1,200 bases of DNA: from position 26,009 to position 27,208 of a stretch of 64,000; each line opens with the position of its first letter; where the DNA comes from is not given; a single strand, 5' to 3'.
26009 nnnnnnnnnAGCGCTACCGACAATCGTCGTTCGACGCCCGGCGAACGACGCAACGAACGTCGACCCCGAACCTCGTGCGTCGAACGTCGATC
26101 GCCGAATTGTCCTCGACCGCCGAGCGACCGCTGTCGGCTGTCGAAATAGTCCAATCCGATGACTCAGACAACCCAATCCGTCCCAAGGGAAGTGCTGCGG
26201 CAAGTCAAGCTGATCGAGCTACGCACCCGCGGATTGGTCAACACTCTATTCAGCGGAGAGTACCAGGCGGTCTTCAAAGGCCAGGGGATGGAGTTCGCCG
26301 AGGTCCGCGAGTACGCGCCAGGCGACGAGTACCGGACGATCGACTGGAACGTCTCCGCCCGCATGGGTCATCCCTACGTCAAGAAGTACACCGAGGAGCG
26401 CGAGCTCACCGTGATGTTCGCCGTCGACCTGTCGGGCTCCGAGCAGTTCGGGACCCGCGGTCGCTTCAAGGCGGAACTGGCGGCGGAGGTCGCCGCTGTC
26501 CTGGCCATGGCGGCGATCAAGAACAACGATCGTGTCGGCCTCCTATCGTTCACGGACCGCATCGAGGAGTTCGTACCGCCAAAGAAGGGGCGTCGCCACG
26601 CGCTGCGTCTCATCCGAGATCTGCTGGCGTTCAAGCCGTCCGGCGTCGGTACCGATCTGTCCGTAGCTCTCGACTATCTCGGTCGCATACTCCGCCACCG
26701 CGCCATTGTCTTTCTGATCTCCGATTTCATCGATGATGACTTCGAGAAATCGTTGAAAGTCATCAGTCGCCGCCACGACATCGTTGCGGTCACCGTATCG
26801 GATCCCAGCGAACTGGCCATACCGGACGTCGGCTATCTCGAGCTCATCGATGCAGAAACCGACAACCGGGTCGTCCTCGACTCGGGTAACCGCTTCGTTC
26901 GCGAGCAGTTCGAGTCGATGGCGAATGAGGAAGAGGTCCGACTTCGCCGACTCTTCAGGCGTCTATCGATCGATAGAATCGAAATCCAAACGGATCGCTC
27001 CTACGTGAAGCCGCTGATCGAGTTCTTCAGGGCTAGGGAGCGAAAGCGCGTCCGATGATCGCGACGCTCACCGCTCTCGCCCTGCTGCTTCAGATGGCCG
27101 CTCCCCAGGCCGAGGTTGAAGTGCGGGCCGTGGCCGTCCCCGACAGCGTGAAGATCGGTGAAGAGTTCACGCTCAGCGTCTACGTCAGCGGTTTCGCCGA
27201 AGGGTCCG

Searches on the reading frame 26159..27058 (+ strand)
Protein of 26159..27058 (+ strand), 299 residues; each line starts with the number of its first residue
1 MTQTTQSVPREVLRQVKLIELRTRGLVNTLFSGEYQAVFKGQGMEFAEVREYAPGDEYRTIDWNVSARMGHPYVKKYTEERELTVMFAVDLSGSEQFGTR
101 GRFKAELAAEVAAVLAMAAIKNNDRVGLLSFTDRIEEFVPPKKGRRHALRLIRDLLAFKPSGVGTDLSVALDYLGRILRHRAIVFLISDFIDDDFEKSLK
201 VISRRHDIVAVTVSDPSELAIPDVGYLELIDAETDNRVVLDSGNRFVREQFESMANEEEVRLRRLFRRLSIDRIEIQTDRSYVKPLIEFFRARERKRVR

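Call 58: search_protein_families(library=pfam, proteins=[window:26159-27058:+], max_evalue=0.00001)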
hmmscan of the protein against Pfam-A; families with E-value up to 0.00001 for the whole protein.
window:26159-27058:+ (299 aa): 2 families
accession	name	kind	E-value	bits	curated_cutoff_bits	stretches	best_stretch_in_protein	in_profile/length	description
PF01882.25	DUF58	-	3.9e-82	275.1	23.4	1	48-259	1-214/216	Protein of unknown function DUF58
PF13519.12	VWA_2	-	4.7e-16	59.8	27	1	85-190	1-106/107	von Willebrand factor type A domain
